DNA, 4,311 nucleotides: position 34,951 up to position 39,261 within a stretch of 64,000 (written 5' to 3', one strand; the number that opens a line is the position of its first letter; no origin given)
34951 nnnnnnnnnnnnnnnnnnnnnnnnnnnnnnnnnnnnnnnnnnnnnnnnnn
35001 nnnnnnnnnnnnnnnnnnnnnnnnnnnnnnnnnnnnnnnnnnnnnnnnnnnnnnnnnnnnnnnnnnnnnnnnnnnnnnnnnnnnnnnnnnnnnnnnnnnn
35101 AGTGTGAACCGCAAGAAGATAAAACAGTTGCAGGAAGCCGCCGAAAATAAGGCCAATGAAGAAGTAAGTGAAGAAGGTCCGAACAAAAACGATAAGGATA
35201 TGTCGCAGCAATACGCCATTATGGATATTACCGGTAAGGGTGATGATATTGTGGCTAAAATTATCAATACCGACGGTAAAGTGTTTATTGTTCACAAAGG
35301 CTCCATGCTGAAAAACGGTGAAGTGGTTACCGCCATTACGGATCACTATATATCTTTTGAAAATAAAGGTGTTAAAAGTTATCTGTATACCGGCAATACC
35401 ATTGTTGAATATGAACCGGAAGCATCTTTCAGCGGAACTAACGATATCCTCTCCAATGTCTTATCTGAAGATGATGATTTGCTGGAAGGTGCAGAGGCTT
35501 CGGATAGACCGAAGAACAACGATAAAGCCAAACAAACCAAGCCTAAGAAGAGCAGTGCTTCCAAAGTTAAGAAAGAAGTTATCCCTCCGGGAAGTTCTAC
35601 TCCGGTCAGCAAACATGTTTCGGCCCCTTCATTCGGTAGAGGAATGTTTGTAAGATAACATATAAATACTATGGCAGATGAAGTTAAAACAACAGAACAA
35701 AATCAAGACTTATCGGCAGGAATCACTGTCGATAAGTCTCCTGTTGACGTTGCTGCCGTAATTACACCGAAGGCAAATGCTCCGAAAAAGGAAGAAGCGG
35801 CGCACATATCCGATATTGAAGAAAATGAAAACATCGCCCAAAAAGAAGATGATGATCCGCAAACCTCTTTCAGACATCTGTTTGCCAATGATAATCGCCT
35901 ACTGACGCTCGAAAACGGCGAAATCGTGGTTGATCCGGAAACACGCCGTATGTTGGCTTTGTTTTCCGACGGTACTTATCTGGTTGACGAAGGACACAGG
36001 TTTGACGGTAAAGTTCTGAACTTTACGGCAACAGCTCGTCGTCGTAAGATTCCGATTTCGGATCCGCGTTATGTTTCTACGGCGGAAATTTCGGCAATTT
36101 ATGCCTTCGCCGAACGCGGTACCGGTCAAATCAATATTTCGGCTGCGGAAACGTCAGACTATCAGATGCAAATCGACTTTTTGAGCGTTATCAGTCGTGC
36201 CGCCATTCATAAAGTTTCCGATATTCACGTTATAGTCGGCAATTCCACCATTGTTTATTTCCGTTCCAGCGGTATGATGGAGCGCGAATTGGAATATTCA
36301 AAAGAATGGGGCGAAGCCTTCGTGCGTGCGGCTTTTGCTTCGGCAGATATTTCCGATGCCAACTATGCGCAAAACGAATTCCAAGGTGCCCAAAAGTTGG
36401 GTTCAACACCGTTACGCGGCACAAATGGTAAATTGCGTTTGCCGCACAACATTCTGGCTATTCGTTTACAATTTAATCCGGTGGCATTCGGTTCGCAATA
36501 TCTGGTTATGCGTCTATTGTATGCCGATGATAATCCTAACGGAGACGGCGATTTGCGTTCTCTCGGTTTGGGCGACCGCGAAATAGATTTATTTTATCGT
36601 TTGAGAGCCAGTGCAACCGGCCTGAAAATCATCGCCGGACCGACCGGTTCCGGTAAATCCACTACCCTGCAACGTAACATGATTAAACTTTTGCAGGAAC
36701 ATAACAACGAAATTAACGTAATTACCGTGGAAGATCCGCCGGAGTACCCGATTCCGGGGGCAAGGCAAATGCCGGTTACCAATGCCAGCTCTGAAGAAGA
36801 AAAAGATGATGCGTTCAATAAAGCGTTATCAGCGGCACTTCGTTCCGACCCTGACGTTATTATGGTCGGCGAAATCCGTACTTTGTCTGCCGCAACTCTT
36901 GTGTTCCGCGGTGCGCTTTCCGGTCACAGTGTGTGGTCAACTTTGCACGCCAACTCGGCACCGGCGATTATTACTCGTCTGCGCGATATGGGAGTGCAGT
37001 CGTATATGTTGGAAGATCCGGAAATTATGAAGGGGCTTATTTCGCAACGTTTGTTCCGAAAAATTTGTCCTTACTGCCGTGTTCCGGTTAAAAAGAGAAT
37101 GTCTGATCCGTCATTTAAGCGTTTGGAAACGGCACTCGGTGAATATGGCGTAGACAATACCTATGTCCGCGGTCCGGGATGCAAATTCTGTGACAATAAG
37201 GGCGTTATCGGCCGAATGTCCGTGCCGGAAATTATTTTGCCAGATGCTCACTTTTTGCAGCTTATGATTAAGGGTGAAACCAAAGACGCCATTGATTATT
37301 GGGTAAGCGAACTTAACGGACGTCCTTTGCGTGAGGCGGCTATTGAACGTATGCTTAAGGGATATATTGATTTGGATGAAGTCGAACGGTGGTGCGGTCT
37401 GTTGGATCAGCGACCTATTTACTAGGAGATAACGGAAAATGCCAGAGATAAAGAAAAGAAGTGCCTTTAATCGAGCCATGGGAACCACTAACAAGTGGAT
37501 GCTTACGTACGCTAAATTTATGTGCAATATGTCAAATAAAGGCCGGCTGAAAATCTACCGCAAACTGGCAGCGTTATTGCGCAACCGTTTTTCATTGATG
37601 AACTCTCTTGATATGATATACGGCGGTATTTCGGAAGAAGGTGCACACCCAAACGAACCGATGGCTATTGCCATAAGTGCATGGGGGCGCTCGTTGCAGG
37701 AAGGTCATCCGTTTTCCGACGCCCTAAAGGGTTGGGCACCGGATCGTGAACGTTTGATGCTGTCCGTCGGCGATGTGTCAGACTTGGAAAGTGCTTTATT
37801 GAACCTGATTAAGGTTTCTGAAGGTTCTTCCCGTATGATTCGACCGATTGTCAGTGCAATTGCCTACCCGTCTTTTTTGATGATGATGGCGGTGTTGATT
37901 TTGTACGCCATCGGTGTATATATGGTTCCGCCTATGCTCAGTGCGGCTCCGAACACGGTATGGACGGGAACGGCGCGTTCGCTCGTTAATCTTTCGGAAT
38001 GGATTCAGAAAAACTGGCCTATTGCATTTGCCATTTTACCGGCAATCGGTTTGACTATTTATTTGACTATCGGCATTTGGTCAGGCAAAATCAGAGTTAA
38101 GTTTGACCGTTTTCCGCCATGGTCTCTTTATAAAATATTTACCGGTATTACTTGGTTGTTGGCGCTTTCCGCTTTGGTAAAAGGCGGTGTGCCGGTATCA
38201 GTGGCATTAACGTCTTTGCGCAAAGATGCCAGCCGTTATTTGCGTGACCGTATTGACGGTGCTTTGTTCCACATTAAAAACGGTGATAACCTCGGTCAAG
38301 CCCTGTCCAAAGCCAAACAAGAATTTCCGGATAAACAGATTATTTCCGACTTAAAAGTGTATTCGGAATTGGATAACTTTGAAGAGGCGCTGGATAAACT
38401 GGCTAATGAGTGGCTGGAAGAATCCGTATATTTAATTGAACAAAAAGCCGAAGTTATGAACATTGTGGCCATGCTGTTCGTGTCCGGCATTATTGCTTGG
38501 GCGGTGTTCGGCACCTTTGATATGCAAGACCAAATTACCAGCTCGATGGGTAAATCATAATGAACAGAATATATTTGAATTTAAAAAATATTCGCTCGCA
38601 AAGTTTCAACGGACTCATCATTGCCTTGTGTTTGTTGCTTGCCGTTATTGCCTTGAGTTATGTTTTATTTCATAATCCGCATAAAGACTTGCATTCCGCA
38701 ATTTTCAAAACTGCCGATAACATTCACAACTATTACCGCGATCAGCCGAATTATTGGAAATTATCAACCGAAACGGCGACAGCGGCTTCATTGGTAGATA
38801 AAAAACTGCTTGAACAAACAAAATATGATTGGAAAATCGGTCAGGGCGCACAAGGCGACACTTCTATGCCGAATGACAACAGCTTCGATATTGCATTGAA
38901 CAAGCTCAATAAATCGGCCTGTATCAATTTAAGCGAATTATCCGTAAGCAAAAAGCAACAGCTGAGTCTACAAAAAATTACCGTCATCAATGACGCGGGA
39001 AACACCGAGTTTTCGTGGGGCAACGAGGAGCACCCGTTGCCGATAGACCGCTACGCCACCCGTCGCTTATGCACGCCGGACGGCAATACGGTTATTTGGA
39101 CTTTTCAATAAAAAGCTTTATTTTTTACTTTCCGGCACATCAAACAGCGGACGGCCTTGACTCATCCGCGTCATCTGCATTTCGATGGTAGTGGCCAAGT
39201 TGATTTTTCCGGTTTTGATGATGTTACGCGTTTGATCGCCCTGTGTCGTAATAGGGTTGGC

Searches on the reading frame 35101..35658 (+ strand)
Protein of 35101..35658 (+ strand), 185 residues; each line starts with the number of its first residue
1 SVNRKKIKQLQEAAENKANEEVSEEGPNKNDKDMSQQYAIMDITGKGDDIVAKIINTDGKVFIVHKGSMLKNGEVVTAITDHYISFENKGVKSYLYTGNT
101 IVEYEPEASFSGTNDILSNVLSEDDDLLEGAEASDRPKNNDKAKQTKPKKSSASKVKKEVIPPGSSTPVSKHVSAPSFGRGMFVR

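Call 28: search_protein_families(library=pfam, proteins=[window:35101-35658:+], max_evalue=1)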
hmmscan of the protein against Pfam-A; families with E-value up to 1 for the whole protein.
window:35101-35658:+ (185 aa): 4 families
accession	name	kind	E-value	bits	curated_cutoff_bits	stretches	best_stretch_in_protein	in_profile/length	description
PF18798.6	LPD3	-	0.044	14.4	27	1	70-147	18-78/114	Large polyvalent protein-associated domain 3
PF23893.1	Y4YQ_C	-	0.061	13.6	27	1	53-90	13-48/53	Uncharacterised protein Y4YQ C-terminal domain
PF18236.6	AGO_N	-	0.15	12.8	25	1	95-152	44-102/122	Argonaute N domain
PF06267.17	DUF1028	-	0.22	11.8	26.2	1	9-85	53-133/193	Family of unknown function (DUF1028)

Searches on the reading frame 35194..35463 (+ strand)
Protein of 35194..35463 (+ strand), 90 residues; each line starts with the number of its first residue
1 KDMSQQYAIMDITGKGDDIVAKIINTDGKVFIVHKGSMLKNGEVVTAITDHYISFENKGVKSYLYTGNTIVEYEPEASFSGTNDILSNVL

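Call 52: search_solved_structures(query=A5, max_evalue=10, show_alignments=1)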
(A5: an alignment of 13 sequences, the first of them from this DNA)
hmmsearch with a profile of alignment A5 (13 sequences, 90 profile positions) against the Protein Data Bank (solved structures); distinct sequences matched with E-value up to 10: 29.
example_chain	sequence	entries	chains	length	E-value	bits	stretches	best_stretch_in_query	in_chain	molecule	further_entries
9d1z_C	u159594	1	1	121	0.058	16.5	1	14-44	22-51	Elongin-C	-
8qu8_C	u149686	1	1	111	0.061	16.5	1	17-44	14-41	Elongin-C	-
1vcb_B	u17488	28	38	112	0.062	16.4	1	17-44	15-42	PROTEIN (ELONGIN C) | Elongin-C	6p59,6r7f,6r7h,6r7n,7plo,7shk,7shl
9d1i_C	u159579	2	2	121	0.072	16.2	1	14-44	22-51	Elongin-C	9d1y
7cjb_C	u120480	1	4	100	0.14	15.3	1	19-44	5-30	Elongin-C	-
8bb2_K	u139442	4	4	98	0.15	15.2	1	19-44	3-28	Elongin-C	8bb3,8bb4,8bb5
8ymb_C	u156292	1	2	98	0.16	15.2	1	19-44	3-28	Elongin-C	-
8ij1_C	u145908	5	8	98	0.18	15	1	19-44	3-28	Elongin-C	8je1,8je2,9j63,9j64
6i7q_C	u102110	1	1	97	0.18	15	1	19-44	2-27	Elongin-C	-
6i7r_C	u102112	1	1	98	0.18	14.9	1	19-44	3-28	Elongin-C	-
9oim_B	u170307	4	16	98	0.19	14.9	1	19-44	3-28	Elongin-C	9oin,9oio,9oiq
8fy0_C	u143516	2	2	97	0.19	14.9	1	19-44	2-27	Elongin-C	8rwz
8ebn_D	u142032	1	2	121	0.21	14.8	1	19-44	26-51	Elongin-C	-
29ho_C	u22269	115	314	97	0.22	14.7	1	19-44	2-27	Elongin-C | TRANSCRIPTION ELONGATION FACTOR B POLYPEPTIDE 1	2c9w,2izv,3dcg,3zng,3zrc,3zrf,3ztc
9hyn_B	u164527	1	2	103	0.24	14.5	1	19-44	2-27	Elongin-C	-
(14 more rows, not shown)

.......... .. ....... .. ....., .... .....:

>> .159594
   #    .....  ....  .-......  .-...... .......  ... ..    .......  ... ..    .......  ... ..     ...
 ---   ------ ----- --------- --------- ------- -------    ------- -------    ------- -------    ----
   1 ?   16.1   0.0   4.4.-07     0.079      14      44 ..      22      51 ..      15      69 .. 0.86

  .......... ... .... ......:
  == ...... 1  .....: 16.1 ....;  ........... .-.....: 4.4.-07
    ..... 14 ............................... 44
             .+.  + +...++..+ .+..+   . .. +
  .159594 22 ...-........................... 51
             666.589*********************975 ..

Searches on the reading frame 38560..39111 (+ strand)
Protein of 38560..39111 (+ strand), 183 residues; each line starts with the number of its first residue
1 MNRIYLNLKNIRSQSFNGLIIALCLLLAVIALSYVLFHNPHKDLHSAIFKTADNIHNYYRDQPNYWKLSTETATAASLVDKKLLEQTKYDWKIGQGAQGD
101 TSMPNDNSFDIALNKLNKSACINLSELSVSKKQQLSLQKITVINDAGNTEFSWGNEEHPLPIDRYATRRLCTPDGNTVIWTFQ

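Call 3: search_protein_families(library=pfam, proteins=[window:38560-39111:+], max_evalue=0.01)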
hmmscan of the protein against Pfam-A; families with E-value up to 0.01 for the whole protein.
window:38560-39111:+ (183 aa): 0 families

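Call 4: search_protein_families(library=ncbifam, proteins=[window:38560-39111:+], max_evalue=0.01)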
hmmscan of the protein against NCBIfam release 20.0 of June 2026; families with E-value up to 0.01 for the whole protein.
window:38560-39111:+ (183 aa): 0 families

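Call 28: search_protein_families(library=pfam, proteins=[window:38560-39111:+], max_evalue=1)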
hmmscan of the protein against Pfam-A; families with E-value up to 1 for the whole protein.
window:38560-39111:+ (183 aa): 1 family
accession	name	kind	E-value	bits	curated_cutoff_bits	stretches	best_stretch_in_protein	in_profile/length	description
PF08805.16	PilS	-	0.097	13.1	22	1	99-181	66-136/138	PilS N terminal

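Call 39: search_solved_structures(query=A2, max_evalue=10, show_alignments=2)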
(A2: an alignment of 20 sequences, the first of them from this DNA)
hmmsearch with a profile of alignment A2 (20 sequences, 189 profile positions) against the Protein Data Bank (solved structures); distinct sequences matched with E-value up to 10: 2.
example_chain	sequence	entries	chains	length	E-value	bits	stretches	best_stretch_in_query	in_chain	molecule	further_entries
1zwt_A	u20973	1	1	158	1.3e-07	34.6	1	40-182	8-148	Major structural subunit of bundle-forming pilus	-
7nhn_p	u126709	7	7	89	0.62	12.8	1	42-96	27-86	30S ribosomal protein S15 | Small ribosomal subunit protein uS15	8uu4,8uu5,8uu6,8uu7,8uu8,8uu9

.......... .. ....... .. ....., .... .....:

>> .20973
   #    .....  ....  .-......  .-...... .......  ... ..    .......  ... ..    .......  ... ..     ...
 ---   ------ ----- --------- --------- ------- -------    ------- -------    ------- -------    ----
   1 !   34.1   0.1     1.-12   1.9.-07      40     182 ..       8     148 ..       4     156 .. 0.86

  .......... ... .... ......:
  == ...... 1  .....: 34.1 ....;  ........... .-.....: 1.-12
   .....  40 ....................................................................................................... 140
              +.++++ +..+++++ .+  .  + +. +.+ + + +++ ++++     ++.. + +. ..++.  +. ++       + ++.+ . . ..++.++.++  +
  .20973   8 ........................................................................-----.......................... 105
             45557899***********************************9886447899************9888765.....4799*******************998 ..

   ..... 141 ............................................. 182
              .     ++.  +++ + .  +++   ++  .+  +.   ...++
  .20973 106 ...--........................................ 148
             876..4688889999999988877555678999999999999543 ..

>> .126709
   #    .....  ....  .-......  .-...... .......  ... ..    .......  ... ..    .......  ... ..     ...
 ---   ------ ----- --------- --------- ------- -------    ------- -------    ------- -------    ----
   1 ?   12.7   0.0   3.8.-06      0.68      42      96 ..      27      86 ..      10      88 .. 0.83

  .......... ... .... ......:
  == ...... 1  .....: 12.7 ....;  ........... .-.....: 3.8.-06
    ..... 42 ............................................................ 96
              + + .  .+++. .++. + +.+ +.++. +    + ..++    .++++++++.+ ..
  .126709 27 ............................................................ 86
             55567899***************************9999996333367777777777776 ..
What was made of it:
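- Checked: The profile hits bundlin 1ZWT at E 1.3e-7 (call 39).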

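Call 104: predict_structure(alignment_id=A7)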
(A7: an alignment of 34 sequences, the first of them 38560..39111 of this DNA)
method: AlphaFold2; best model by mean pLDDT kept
length: 183 residues; sequences in the alignment: 34
mean_pLDDT: 78.7   pTM: 0.70
mean pLDDT of the five models: 78.7, 78.2, 75.7, 75.6, 74.5
residues with pLDDT >= 90: 57; 70-90: 70; 50-70: 52; < 50: 4
segments of 3 or more residues with pLDDT < 50: none
pLDDT, mean of each block of 10 residues (from residue 1): 53 70 89 71 86 93 92 95 88 79 74 91 75 71 79 56 63 89 88
secondary structure, 60 per line:
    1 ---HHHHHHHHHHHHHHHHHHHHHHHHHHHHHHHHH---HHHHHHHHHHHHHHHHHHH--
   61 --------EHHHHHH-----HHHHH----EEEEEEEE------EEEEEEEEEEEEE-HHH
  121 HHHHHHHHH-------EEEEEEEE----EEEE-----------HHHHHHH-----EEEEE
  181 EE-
elements in order: H4-36 H40-58 H70-75 H81-85 E90-97 E104-116 H118-129 E137-144 E149-152 H164-170 E176-182

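Call 106: fold_search(model_id=the predicted structure, library=pdb)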
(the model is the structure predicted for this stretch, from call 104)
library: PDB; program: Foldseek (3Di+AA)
matches with E <= 10: 550; with E <= 0.001: 4
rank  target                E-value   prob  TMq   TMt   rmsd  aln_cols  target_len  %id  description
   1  9iuf_A                1.7e-04  1.00  0.51  0.46   7.5       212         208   14  Cryo-EM structure of the type IVb pilus from enterotoxigenic Escherichia coli (released 2025-05-28)
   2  3fhu_A                2.8e-04  1.00  0.46  0.55   6.5       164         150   20  Crystal structure of type IV b pilin from Salmonella typhi (released 2009-10-20)
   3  3s0t_B                6.7e-04  1.00  0.50  0.51   6.2       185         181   14  Crystal structure of the CofA Type IV pilin subunit from enterotoxigenic E. coli (released 2012-04-11)
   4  3s0t_A                8.6e-04  1.00  0.51  0.52   5.6       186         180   13  Crystal structure of the CofA Type IV pilin subunit from enterotoxigenic E. coli (released 2012-04-11)
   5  3vor                  1.5e-03  1.00  0.56  0.56   5.6       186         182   10  Crystal Structure Analysis of the CofA (released 2012-09-26)
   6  3hrv_B                2.3e-03  1.00  0.56  0.59   4.6       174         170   15  Crystal structure of TcpA, a Type IV pilin from Vibrio cholerae El Tor biotype (released 2010-06-16)
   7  8uhf_F                2.8e-03  1.00  0.52  0.50   6.5       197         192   12  Cryo-EM of Vibrio cholerae toxin co-regulated pilus - asymmetric reconstruction (released 2023-12-06)
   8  1oqv_A                3.3e-03  1.00  0.52  0.54   5.2       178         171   13  Structure of TcpA, the Type IV pilin subunit from the toxin co-regulated pilus of Vibrio cholerae classical biotype (released 2003-06-03)
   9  8uhf_I                4.0e-03  1.00  0.53  0.51   7.6       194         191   12  Cryo-EM of Vibrio cholerae toxin co-regulated pilus - asymmetric reconstruction (released 2023-12-06)
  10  8uhf_A                5.5e-03  1.00  0.53  0.51   4.8       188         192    8  Cryo-EM of Vibrio cholerae toxin co-regulated pilus - asymmetric reconstruction (released 2023-12-06)
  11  8uhf_E                6.2e-03  1.00  0.50  0.49   5.4       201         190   11  Cryo-EM of Vibrio cholerae toxin co-regulated pilus - asymmetric reconstruction (released 2023-12-06)
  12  8uhf_B                9.0e-03  0.99  0.48  0.45   7.1       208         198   13  Cryo-EM of Vibrio cholerae toxin co-regulated pilus - asymmetric reconstruction (released 2023-12-06)
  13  1q5f_MODEL_1_A        1.1e-02  0.93  0.40  0.46   7.5       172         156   16  NMR Structure of Type IVb pilin (PilS) from Salmonella typhi (released 2004-07-27)
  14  6iok_I                1.1e-02  0.15  0.16  0.10  26.9       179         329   11  Cryo-EM structure of multidrug efflux pump MexAB-OprM (0 degree state) (released 2019-04-03)
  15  6ta5_D                1.5e-02  0.14  0.16  0.09  26.8       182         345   15  OprM-MexA complex from the MexAB-OprM Pseudomonas aeruginosa whole assembly reconstituted in nanodiscs (released 2020-09-16)
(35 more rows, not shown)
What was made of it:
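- Checked: The AF2 model has pLDDT 78.7 and its top 13 Foldseek hits are all type IVb pilins (calls 104, 106).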
